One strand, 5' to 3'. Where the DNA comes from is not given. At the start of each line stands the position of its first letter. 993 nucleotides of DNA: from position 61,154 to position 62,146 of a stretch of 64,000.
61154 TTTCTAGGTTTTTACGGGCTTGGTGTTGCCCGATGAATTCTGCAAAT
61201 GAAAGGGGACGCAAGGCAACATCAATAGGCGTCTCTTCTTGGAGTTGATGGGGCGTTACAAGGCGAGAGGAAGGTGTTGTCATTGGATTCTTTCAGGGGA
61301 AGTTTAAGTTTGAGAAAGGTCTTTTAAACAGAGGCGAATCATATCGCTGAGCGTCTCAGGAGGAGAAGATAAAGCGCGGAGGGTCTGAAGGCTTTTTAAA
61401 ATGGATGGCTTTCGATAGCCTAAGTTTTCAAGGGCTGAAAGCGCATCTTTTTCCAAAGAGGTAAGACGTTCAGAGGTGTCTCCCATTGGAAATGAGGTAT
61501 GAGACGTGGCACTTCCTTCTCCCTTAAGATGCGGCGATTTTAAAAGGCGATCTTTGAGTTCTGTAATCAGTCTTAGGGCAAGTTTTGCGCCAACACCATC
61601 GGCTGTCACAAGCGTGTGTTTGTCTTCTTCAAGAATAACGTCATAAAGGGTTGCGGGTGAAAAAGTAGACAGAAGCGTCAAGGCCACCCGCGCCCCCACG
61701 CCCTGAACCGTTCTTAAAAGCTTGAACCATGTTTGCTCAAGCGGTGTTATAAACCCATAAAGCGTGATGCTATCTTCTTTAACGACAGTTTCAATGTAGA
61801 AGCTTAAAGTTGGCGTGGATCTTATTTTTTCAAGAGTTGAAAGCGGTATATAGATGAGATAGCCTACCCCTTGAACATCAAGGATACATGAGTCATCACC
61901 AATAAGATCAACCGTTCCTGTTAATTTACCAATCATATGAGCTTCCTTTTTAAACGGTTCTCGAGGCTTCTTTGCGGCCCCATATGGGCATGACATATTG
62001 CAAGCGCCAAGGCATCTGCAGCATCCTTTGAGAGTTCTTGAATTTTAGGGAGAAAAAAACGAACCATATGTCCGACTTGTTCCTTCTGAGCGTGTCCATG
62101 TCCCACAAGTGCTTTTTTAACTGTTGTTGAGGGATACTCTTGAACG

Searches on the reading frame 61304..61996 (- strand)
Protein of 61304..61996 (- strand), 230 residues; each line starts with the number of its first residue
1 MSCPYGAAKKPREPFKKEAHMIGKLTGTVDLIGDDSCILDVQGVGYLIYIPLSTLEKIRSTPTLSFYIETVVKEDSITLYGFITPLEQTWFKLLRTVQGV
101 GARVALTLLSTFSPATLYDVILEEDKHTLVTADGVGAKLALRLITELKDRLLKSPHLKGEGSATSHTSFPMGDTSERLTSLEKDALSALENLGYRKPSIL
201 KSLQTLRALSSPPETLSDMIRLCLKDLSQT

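Call 8: search_protein_families(library=pfam, proteins=[window:61304-61996:-], max_evalue=0.001)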
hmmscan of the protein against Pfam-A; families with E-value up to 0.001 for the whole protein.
window:61304-61996:- (230 aa): 3 families
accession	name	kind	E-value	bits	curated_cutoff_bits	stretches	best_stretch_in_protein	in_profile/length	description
PF01330.27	RuvA_N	-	1.2e-19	70.6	23.6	1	21-81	1-61/61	RuvA N terminal domain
PF14520.12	HHH_5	-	2.8e-11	44.2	27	1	91-149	1-57/57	Helix-hairpin-helix domain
PF07499.19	RuvA_C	-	8.5e-09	36.2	24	1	183-228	4-47/47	RuvA, C-terminal domain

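Call 26: find_encoding_contigs(protein=window:61304-61996:-, flank=10000, max_places=1)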
Protein window:61304-61996:- (230 aa): 2 contigs read that carry it; 1 place shown.
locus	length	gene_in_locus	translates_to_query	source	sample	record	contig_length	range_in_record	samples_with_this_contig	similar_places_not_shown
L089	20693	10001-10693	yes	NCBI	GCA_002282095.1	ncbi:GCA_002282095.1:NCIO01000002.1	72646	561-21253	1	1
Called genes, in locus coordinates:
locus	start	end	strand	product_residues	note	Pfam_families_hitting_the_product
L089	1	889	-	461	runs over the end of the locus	PF03219:TLC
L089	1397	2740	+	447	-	PF01210:NAD_Gly3P_dh_N (faint), PF03446:NAD_binding_2, PF03721:UDPG_MGDP_dh_N, PF00984:UDPG_MGDP_dh, PF03720:UDPG_MGDP_dh_C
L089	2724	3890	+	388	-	PF00155:Aminotran_1_2, PF01041:DegT_DnrJ_EryC1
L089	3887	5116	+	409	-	PF07690:MFS_1, PF00083:Sugar_tr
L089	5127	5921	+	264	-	PF01513:NAD_kinase, PF20143:NAD_kinase_C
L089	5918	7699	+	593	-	PF13476:AAA_23 (faint), PF00005:ABC_tran, PF01926:MMR_HSR1 (faint), PF02463:SMC_N (faint), PF03193:RsgA_GTPase (faint), PF13175:AAA_15 (faint), PF00005:ABC_tran, PF16326:ABC_tran_CTD, +3 more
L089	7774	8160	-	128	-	PF01850:PIN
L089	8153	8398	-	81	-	-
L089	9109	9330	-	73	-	PF13560:HTH_31 (weak), PF12844:HTH_19 (weak), PF01381:HTH_3 (weak)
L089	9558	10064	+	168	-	PF02075:RuvC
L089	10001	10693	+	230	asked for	PF01330:RuvA_N, PF14520:HHH_5, PF07499:RuvA_C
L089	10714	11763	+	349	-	PF06068:TIP49 (weak), PF01078:Mg_chelatase (faint), PF05496:RuvB_N, PF00004:AAA, PF07728:AAA_5, PF17864:AAA_lid_4, PF05491:WHD_RuvB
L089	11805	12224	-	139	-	-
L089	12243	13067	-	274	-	-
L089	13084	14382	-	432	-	PF03797:Autotransporter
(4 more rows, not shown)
